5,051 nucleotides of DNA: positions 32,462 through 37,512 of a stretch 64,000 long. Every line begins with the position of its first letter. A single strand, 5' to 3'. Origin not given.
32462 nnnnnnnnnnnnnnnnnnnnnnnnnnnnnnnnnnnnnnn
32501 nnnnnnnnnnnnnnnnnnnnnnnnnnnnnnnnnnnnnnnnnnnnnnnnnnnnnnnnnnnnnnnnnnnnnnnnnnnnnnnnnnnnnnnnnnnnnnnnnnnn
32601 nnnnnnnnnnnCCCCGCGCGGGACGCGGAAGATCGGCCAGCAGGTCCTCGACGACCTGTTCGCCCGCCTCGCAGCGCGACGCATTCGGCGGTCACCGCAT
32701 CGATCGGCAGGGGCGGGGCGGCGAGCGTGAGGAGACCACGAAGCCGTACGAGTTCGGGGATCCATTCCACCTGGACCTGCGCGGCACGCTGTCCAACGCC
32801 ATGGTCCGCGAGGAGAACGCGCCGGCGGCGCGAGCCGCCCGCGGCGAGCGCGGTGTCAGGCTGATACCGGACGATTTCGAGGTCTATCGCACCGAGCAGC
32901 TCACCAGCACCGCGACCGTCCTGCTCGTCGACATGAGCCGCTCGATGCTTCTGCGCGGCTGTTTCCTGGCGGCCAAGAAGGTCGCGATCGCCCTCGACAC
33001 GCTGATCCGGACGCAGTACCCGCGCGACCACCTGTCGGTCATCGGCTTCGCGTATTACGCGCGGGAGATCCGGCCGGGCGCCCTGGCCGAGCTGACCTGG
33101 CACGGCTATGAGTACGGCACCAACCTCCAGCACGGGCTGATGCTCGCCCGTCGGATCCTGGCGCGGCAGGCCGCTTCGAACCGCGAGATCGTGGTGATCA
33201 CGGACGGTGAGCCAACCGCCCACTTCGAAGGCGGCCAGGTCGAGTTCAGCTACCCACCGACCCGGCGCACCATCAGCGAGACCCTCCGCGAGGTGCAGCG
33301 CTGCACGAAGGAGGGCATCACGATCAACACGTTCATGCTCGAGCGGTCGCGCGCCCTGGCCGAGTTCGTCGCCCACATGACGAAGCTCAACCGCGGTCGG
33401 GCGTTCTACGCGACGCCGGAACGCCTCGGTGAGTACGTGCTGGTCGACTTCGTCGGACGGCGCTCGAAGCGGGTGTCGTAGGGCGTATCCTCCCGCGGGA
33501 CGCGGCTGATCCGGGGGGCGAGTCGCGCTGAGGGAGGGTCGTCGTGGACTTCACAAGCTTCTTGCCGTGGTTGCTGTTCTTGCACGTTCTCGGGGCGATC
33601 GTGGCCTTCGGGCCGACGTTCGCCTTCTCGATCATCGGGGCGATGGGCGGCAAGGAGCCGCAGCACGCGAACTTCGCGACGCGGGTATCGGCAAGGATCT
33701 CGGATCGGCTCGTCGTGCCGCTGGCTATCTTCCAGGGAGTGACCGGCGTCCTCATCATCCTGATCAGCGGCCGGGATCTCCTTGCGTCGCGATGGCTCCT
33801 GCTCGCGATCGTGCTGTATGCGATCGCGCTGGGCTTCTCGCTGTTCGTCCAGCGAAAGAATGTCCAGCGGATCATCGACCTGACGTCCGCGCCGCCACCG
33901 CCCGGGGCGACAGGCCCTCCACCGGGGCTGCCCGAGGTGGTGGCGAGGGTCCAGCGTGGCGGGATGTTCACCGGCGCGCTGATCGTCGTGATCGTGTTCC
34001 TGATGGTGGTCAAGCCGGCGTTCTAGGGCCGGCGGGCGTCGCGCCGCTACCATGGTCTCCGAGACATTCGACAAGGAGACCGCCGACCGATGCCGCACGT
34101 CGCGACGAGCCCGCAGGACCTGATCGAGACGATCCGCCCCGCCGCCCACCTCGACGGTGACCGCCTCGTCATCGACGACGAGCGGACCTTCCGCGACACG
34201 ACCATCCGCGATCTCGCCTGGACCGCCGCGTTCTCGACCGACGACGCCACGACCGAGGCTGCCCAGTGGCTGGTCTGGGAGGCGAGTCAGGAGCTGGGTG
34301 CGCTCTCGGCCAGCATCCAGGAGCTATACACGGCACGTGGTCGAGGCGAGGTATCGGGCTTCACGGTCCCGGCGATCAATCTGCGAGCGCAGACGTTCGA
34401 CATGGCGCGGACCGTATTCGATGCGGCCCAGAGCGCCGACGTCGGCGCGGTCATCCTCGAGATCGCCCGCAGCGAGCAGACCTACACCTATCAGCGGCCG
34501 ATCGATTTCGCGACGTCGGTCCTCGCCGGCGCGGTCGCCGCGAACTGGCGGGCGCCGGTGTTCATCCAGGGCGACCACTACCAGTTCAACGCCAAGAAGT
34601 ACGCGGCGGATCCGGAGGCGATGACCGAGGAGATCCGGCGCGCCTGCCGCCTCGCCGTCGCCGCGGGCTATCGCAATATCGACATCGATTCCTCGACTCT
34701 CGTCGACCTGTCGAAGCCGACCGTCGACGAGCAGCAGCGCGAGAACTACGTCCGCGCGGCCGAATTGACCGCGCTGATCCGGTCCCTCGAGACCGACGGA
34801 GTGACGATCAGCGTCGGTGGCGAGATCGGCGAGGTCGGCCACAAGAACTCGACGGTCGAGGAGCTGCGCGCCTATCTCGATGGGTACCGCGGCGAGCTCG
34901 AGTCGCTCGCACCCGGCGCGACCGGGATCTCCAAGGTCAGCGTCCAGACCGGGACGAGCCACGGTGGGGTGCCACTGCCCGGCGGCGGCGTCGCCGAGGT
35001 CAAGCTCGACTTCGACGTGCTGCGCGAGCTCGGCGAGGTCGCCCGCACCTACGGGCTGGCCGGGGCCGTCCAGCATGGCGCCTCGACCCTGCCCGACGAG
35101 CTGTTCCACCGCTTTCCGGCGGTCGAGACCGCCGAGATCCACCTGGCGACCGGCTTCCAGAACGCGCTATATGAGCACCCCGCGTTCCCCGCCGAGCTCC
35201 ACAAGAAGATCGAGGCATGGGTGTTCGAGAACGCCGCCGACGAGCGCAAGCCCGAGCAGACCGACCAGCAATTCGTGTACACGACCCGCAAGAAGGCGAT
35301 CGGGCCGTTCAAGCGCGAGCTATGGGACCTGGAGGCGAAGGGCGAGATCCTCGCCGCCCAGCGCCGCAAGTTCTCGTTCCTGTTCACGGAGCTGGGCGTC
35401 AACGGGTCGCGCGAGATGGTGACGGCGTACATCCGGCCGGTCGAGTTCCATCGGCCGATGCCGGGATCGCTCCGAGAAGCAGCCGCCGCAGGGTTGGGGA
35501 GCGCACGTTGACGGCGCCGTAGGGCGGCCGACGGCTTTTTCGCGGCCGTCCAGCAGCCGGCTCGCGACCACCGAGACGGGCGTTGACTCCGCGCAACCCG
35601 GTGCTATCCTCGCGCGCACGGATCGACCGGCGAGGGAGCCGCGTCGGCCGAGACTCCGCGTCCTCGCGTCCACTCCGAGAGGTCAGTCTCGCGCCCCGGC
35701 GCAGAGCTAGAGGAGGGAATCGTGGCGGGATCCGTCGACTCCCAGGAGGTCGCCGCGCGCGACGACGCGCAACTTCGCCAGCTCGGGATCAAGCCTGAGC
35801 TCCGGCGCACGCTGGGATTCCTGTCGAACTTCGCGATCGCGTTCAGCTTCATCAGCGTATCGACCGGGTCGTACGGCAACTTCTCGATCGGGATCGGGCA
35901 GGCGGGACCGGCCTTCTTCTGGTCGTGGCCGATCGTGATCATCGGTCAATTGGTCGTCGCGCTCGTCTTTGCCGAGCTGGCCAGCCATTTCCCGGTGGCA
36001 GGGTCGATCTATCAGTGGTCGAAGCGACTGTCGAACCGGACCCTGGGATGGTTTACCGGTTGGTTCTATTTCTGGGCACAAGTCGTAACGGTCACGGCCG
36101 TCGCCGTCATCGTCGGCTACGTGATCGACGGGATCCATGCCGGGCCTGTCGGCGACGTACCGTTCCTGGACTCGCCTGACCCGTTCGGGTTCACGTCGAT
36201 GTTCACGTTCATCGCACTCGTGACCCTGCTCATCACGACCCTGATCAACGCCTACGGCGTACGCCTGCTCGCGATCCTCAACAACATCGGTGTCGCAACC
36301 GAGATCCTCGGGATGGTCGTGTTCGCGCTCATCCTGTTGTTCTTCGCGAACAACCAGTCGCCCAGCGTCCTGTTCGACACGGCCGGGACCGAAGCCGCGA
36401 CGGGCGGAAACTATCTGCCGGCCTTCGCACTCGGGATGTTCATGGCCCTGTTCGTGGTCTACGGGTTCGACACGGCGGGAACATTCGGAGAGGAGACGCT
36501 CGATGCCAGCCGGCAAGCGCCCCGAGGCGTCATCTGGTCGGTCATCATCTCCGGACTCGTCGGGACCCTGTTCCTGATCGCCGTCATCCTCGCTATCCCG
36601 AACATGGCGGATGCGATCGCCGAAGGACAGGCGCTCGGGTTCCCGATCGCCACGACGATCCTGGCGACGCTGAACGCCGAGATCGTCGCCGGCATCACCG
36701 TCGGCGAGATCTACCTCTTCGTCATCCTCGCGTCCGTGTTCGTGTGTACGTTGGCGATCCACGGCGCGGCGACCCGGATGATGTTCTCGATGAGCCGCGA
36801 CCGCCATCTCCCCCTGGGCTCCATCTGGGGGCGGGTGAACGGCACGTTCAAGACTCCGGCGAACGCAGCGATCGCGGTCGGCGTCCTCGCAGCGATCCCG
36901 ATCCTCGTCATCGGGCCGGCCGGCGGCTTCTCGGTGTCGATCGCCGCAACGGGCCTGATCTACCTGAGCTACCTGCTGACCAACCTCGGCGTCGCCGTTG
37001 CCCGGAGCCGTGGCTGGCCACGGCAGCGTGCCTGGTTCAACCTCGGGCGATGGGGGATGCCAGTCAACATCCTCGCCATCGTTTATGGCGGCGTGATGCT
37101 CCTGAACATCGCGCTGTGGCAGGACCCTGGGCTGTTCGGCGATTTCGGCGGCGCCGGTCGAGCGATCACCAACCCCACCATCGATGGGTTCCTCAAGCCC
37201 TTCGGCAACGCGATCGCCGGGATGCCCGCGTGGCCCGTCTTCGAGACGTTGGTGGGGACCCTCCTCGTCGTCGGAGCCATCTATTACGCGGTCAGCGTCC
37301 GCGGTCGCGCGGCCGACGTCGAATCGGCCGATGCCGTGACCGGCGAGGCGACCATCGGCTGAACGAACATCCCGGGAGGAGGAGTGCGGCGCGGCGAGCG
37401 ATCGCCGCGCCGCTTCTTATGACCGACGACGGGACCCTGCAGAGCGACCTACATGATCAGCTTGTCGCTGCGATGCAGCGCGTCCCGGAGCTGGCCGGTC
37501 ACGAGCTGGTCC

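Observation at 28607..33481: Uncharacterised three-gene module: degenerate CpaF/VirB11-like ATPase + ChlI-like AAA+ ATPase + long VWA protein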

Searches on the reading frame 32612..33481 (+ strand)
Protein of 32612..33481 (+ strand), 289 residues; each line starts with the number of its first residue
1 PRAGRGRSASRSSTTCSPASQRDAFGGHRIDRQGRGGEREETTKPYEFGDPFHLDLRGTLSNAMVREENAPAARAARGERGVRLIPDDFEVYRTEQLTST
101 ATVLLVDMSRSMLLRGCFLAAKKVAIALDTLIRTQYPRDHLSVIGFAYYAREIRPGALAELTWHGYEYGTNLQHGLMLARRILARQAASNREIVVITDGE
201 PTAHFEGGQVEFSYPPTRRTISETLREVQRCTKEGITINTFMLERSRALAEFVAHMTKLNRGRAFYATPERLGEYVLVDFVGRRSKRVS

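Call 8: search_protein_families(library=pfam, proteins=[window:32612-33481:+], max_evalue=0.01)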
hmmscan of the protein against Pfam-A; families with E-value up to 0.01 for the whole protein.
window:32612-33481:+ (289 aa): 1 family
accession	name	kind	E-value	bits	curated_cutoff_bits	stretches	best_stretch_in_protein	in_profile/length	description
PF13519.12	VWA_2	-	1.3e-07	32.6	27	1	102-200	1-107/107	von Willebrand factor type A domain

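Call 9: search_protein_families(library=ncbifam, proteins=[window:32612-33481:+], max_evalue=0.01)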
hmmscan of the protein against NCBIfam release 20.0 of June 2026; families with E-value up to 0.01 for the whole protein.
window:32612-33481:+ (289 aa): 2 families
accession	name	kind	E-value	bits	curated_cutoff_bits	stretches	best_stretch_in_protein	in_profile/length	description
TIGR02442.1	Cob-chelat-sub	hypoth_equivalog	1e-09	37.4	779.45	1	27-204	409-586/641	putative cobaltochelatase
NF009943.0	PRK13406.1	equivalog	0.0013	17.3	571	1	47-152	351-451/585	magnesium chelatase subunit D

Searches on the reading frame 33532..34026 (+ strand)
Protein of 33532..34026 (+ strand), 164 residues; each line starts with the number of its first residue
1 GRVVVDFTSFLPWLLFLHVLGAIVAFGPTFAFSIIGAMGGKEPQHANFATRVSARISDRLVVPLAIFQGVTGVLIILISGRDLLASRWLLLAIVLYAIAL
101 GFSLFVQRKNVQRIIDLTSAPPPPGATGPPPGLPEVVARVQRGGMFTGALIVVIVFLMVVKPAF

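Call 8: search_protein_families(library=pfam, proteins=[window:33532-34026:+], max_evalue=0.01)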
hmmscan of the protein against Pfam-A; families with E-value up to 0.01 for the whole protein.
window:33532-34026:+ (164 aa): 1 family
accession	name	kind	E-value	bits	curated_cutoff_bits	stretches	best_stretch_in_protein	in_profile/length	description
PF10027.14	DUF2269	-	1.6e-17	64.4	28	1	14-162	3-150/150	Predicted integral membrane protein (DUF2269)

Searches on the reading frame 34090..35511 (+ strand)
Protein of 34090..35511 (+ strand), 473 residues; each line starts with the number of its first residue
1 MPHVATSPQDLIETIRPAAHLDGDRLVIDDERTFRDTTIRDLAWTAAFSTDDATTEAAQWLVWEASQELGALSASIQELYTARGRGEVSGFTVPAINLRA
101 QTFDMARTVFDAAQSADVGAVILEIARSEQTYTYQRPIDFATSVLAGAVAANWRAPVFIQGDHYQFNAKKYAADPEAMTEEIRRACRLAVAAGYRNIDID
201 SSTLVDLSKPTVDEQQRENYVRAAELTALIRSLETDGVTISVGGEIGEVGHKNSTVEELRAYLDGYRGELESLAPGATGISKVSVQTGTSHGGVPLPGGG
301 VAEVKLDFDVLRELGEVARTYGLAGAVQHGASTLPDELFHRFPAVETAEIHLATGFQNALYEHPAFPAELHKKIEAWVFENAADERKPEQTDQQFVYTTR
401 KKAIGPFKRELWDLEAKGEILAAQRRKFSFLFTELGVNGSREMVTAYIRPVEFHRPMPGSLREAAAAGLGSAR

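Call 8: search_protein_families(library=pfam, proteins=[window:34090-35511:+], max_evalue=0.01)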
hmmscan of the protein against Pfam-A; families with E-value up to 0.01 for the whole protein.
window:34090-35511:+ (473 aa): 2 families
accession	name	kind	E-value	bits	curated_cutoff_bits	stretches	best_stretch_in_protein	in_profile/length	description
PF01116.26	F_bP_aldolase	-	3.5e-15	56.7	25.5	1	89-364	13-241/277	Fructose-bisphosphate aldolase class-II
PF08013.17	GatZ_KbaZ-like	-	5.4e-05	22.5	26.7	1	131-231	55-153/420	D-tagatose-1,6-bisphosphate aldolase subunit GatZ/KbaZ-like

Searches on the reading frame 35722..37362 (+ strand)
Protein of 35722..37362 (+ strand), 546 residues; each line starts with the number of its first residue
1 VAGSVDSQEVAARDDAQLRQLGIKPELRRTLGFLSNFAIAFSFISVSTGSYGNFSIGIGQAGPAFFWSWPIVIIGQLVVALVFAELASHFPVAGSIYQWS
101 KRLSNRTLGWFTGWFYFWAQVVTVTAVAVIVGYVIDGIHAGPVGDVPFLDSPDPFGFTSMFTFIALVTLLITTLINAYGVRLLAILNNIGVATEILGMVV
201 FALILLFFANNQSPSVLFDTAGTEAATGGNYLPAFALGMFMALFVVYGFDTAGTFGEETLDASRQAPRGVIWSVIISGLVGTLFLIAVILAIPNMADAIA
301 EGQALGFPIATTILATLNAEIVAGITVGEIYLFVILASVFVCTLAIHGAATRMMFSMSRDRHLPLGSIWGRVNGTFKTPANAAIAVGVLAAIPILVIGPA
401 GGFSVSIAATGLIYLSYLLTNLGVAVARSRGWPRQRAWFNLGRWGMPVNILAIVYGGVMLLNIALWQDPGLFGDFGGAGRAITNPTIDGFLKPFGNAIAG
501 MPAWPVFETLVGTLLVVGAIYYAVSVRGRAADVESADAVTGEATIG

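Call 8: search_protein_families(library=pfam, proteins=[window:35722-37362:+], max_evalue=0.01)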
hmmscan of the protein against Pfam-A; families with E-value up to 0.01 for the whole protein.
window:35722-37362:+ (546 aa): 3 families
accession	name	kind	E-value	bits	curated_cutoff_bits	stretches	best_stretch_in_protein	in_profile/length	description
PF13520.12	AA_permease_2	-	9.2e-43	147.2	27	1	31-462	1-403/427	Amino acid permease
PF00324.27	AA_permease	-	2.4e-25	89.6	24.6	1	47-417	12-370/470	Amino acid permease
PF06196.17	DUF997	-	0.0092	16.3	26.3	1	497-526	37-66/77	Protein of unknown function (DUF997)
